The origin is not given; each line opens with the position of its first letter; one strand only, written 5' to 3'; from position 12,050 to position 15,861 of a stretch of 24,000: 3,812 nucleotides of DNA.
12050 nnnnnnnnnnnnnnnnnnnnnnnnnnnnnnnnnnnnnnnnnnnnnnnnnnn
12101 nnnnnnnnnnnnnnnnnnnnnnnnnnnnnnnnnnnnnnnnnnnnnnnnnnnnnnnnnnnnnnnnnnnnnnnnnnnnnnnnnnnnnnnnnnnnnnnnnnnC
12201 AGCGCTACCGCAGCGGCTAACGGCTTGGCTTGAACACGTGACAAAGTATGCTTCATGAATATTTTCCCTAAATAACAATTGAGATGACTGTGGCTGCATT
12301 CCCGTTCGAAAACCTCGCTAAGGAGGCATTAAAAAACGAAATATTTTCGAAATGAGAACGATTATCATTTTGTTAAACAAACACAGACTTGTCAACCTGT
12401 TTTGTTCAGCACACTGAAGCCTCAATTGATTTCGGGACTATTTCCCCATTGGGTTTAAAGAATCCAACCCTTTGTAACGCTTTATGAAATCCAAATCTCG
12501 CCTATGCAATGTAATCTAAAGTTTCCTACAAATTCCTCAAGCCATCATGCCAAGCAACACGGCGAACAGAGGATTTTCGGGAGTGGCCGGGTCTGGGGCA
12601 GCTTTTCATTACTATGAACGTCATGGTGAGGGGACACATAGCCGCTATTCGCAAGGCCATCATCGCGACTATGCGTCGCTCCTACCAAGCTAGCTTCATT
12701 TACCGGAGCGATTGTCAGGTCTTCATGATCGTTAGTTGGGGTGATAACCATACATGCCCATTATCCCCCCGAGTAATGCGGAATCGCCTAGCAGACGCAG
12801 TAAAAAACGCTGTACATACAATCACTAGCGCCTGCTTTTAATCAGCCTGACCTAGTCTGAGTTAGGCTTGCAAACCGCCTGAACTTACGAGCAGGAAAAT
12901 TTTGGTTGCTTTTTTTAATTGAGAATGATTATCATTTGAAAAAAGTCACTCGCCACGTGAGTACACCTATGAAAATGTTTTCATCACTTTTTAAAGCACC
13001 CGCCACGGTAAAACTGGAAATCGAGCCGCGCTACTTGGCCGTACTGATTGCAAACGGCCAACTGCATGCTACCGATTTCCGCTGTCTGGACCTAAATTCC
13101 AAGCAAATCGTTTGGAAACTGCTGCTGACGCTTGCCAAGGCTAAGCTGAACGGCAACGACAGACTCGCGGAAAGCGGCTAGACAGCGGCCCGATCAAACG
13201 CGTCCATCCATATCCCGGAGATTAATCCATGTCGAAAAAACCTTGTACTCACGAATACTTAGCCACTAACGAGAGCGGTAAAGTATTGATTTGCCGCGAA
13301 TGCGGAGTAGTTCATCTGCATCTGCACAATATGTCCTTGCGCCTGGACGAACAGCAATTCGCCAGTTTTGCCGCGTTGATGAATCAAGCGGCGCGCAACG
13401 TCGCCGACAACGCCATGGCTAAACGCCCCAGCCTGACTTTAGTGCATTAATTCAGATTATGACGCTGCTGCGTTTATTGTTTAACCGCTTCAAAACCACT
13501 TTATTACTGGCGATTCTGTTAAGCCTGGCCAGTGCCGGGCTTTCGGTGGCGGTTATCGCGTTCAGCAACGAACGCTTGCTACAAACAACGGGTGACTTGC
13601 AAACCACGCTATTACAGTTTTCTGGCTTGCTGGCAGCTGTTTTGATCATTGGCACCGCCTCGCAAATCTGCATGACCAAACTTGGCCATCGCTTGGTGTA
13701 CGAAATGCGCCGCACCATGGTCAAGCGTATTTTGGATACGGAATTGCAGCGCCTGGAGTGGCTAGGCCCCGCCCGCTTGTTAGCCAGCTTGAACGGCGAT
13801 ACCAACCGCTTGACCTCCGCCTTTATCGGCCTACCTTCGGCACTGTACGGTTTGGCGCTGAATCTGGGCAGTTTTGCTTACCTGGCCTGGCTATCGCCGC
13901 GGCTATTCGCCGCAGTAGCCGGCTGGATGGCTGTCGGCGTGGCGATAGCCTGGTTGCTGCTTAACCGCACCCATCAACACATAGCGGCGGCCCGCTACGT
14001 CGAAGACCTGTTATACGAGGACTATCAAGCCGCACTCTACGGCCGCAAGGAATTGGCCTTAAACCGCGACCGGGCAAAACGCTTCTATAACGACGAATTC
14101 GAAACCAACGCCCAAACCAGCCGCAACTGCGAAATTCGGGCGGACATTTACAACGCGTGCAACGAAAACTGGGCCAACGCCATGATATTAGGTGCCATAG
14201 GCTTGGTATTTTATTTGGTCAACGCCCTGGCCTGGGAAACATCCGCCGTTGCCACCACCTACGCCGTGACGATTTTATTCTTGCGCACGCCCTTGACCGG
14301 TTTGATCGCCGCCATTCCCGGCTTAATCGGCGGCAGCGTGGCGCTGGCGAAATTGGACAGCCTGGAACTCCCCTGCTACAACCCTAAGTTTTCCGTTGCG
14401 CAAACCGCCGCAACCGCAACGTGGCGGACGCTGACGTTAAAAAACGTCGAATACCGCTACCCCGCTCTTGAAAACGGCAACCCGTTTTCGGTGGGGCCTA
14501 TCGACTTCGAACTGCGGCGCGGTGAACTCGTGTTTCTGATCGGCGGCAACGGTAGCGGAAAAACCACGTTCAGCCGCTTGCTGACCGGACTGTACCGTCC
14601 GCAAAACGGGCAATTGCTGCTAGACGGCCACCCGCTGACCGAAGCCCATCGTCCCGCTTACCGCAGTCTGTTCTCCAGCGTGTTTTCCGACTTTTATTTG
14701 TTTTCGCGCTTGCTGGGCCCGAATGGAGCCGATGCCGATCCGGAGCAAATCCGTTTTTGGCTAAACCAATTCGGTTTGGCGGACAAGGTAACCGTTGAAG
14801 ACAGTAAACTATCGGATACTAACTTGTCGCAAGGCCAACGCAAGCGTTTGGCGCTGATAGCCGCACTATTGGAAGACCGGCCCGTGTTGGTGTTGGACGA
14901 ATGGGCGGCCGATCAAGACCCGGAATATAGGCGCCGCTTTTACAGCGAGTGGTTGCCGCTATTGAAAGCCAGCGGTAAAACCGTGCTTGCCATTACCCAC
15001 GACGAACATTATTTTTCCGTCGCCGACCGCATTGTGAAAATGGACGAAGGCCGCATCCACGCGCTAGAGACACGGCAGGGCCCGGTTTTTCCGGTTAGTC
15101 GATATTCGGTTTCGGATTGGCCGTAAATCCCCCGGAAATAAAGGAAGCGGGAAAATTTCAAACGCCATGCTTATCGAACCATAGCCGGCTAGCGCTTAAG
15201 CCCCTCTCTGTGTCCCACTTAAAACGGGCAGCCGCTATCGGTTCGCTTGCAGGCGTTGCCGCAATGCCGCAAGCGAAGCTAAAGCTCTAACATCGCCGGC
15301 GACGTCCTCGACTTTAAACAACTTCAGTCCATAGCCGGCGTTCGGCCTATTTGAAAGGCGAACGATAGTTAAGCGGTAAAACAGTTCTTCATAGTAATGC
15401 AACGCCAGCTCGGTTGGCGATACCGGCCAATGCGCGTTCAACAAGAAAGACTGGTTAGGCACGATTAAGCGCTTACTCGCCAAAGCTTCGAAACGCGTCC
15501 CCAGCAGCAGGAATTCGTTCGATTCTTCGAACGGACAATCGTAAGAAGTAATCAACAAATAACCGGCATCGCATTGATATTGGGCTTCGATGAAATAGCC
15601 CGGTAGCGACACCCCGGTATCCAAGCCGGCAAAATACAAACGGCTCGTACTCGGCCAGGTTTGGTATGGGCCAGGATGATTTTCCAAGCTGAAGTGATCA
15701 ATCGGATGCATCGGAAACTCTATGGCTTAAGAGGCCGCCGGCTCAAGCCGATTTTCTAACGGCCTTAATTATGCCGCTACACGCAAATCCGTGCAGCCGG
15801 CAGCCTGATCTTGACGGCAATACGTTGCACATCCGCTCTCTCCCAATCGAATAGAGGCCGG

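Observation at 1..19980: Fur-controlled acyl-peptide siderophore island: pyoverdine-style acylate/export/deacylate logistics with hydroxamate and beta-hydroxy-acid chemistry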

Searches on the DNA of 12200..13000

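Call 80: search_rna_families(source=window, start=12200, end=13000, threshold=evalue, max_evalue=1)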
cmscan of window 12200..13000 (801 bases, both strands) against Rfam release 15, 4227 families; matches with E-value up to 1: 1.
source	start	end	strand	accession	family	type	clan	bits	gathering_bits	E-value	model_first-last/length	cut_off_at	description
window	12341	12486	+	RF00444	PrrF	Gene; sRNA;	-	22.8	90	0.21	1-150/150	no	PrrF RNA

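Call 82: search_rna_families(source=window, start=12300, end=12550, threshold=evalue, max_evalue=1, show_alignments=1)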
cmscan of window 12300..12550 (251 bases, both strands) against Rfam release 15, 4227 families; matches with E-value up to 1: 1.
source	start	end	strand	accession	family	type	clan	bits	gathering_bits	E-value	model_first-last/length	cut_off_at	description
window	12341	12486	+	RF00444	PrrF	Gene; sRNA;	-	22.8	90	0.064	1-150/150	no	PrrF RNA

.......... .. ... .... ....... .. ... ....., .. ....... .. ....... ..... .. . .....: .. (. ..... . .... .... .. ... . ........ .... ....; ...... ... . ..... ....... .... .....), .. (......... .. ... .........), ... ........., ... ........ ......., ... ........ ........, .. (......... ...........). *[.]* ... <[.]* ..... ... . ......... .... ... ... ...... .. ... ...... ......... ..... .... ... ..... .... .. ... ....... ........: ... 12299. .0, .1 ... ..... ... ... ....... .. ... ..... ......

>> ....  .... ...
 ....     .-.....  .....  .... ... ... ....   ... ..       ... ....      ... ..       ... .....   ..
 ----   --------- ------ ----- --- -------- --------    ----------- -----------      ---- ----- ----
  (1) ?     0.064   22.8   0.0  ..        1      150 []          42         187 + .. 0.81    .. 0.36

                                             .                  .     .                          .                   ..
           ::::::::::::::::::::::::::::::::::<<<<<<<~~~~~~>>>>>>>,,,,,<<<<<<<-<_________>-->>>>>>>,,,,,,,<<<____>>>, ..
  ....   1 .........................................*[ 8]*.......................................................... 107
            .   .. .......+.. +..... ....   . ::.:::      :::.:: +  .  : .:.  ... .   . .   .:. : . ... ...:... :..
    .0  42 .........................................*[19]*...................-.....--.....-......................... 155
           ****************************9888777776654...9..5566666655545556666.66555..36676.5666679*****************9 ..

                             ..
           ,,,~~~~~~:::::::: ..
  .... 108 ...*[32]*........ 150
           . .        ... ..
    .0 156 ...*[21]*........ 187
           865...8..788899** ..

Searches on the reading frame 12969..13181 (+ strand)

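Call 61: search_protein_families(library=ncbifam, proteins=[window:12969-13181:+], max_evalue=5)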
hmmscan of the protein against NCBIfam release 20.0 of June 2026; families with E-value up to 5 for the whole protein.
window:12969-13181:+ (70 aa): 0 families

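Call 62: search_protein_families(library=pfam, proteins=[window:12969-13181:+], max_evalue=5)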
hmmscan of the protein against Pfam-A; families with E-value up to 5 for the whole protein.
window:12969-13181:+ (70 aa): 1 family
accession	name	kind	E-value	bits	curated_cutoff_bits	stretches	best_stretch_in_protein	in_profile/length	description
PF04763.17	DUF562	-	0.0013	18.6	25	1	18-56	74-112/146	Protein of unknown function (DUF562)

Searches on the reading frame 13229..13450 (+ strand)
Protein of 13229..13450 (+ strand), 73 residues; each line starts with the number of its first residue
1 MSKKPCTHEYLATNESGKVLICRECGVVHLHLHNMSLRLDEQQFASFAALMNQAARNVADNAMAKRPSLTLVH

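Call 61: search_protein_families(library=ncbifam, proteins=[window:13229-13450:+], max_evalue=5)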
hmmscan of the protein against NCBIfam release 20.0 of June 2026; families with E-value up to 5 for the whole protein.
window:13229-13450:+ (73 aa): 0 families

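Call 62: search_protein_families(library=pfam, proteins=[window:13229-13450:+], max_evalue=5)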
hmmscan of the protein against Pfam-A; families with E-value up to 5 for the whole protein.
window:13229-13450:+ (73 aa): 2 families
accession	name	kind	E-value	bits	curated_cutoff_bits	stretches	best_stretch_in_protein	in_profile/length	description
PF20391.3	DUF6686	-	1.1e-06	29.1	23.9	1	8-57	5-54/117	Family of unknown function (DUF6686)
PF24292.1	DUF7479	-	0.14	12.7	27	1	2-30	13-41/60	Domain of unknown function (DUF7479)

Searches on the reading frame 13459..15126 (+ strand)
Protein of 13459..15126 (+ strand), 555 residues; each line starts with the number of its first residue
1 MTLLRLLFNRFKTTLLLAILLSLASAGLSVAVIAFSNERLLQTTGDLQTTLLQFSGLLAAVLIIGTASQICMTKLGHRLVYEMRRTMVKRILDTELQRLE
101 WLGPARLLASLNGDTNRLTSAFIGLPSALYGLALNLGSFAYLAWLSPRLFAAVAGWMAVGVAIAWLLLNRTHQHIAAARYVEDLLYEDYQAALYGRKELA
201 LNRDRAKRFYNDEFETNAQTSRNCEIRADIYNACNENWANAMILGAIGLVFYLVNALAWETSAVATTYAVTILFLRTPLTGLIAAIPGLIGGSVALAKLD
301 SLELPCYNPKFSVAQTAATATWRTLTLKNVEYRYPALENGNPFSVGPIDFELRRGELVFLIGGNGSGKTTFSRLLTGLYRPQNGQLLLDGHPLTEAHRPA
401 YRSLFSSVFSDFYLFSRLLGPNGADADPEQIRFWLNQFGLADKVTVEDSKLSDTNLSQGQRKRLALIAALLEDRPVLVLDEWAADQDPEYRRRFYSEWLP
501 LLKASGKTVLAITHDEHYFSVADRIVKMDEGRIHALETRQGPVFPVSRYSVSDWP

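Call 8: search_protein_families(library=pfam, proteins=[window:13459-15126:+], max_evalue=0.01)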
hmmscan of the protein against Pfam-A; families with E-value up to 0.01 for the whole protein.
window:13459-15126:+ (555 aa): 6 families
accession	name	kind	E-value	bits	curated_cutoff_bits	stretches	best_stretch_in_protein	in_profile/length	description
PF00005.33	ABC_tran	-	3.4e-28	99.4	25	1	347-483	3-136/137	ABC transporter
PF13304.12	AAA_21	-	5e-09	37.1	27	1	417-515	176-299/304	AAA domain, putative AbiEii toxin, Type IV TA system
PF02463.25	SMC_N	-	5.3e-06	26.5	40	1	446-529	127-212/220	RecF/RecN/SMC N terminal domain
PF13191.12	AAA_16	-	0.00012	23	32.6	1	354-487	23-148/167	AAA ATPase domain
PF00664.28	ABC_membrane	-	0.00046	20.4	28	1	21-170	14-164/274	ABC transporter transmembrane region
PF06414.18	Zeta_toxin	-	0.0089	15.9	22.3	0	356-403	17-63/199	Zeta toxin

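Call 25: search_protein_families(library=ncbifam, proteins=[window:13459-15126:+], max_evalue=0.001)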
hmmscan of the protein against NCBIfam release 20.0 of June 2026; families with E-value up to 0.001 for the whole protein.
window:13459-15126:+ (555 aa): 169 families (the best 25 are shown)
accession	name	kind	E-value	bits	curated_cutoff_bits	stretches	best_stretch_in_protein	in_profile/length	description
NF007813.0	PRK10522.1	equivalog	5.3e-206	685.5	604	1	1-537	1-531/547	multidrug ABC transporter permease/ATP-binding protein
TIGR01194.1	cyc_pep_trnsptr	subfamily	1.4e-126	423.3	286.2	1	3-533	8-547/554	cyclic peptide export ABC transporter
TIGR02203.1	MsbA_lipidA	equivalog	5.6e-34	117.6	602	1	43-533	50-546/572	lipid A export permease/ATP-binding protein MsbA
TIGR02204.1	MsbA_rel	hypoth_equivalog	2.3e-32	112.4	780.4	1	18-535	27-554/576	ABC transporter, permease/ATP-binding protein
TIGR02868.1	CydC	equivalog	3.2e-32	111.9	329.05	1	78-515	83-529/530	thiol reductant ABC exporter subunit CydC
TIGR03375.1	type_I_sec_LssB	subfamily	2.4e-31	108.8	693.1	1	315-537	456-683/696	type I secretion system permease/ATPase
NF008364.0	PRK11160.1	equivalog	5.8e-31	107.7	630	1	76-543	88-562/575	heme ABC transporter ATP-binding protein/permease CydC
TIGR02857.1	CydD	equivalog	1.9e-29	103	435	1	316-528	313-529/529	thiol reductant ABC exporter subunit CydD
TIGR04520.1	ECF_ATPase_1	equivalog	3e-26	92.4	315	2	326-410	2-84/269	energy-coupling factor transporter ATPase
TIGR04521.1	ECF_ATPase_2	equivalog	7.3e-25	87.6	330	1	326-539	2-229/279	energy-coupling factor transporter ATPase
NF008381.0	PRK11176.1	equivalog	5.8e-24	84.4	867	1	11-534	23-557/582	lipid A ABC transporter ATP-binding protein/permease MsbA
TIGR01846.1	type_I_sec_HlyB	subfamily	1.1e-23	83.4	725.55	1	315-534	446-670/694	type I secretion system permease/ATPase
NF045513.1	HepA_fam_ABC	equivalog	5e-23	81.4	725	1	3-534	44-587/610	heterocyst formation ABC transporter subunit HepA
NF010156.0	PRK13635.1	equivalog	6.9e-23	81.2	392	2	324-396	5-74/279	energy-coupling factor ABC transporter ATP-binding protein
TIGR02982.1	heterocyst_DevA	subfamily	7.6e-23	81.2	295.8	1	348-533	24-219/220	ABC exporter ATP-binding subunit, DevA family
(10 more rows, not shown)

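Call 84: search_solved_structures(query=window:13459-15126:+, max_evalue=1e-20)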
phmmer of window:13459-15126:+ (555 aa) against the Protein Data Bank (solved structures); distinct sequences matched with E-value up to 1e-20: 43.
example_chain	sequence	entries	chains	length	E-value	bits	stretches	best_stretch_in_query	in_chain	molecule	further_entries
9oe1_A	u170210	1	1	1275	8.4e-26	94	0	324-538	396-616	ATP-binding cassette, sub-family B (MDR/TAP), member 4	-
9ody_A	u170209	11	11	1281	8.5e-26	94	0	324-538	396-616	ATP-binding cassette, sub-family B (MDR/TAP), member 4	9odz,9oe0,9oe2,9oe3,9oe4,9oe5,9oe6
7zk8_A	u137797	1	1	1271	2.2e-25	92.6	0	330-540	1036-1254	ATP-dependent translocase ABCB1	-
7zk9_A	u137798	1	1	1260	2.5e-25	92.4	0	330-539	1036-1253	ATP-dependent translocase ABCB1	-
7zka_A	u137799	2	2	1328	2.6e-25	92.4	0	330-540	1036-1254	ATP-dependent translocase ABCB1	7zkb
7zk4_A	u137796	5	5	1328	2.9e-25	92.2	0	330-540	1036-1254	ATP-dependent translocase ABCB1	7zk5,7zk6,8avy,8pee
8zpx_B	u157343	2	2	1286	2e-24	89.4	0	322-538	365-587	ABC transporter B family member 1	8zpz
9juj_A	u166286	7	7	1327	2.3e-24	89.2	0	322-538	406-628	ABC transporter B family member 1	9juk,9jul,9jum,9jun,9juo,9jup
6fn1_A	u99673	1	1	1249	3.7e-24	88.5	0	330-540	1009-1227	Human-mouse chimeric ABCB1 (ABCBHM)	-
6fn4_A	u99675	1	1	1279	4e-24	88.4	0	330-540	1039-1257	Apo form of Human-mouse chimeric ABCB1 (ABCB1HM) in complex with Antigen binding fragment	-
8edw_A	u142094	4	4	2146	1.2e-23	86.8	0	321-533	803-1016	Phospholipid-transporting ATPase ABCA7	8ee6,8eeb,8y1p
8zq4_B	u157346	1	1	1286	1.3e-23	86.7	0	322-538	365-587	ABC transporter B family member 1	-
6ujp_A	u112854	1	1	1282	2e-23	86.2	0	330-540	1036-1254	ATP-dependent translocase ABCB1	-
6ujw_A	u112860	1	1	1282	2.2e-23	86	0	330-540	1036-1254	ATP-dependent translocase ABCB1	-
6ujr_A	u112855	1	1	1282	2.2e-23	86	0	330-540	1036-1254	ATP-dependent translocase ABCB1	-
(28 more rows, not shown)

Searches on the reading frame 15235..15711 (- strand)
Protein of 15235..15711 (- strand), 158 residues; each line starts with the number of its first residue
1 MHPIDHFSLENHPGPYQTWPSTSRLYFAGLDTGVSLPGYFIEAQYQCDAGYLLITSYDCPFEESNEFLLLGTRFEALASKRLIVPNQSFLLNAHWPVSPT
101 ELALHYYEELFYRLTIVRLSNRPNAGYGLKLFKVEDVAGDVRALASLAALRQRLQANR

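Call 8: search_protein_families(library=pfam, proteins=[window:15235-15711:-], max_evalue=0.01)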
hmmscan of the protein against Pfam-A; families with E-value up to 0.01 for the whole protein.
window:15235-15711:- (158 aa): 0 families

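Call 61: search_protein_families(library=ncbifam, proteins=[window:15235-15711:-], max_evalue=5)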
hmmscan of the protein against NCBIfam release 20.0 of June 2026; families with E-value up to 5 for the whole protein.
window:15235-15711:- (158 aa): 0 families

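Call 62: search_protein_families(library=pfam, proteins=[window:15235-15711:-], max_evalue=5)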
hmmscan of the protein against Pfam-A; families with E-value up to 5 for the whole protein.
window:15235-15711:- (158 aa): 0 families
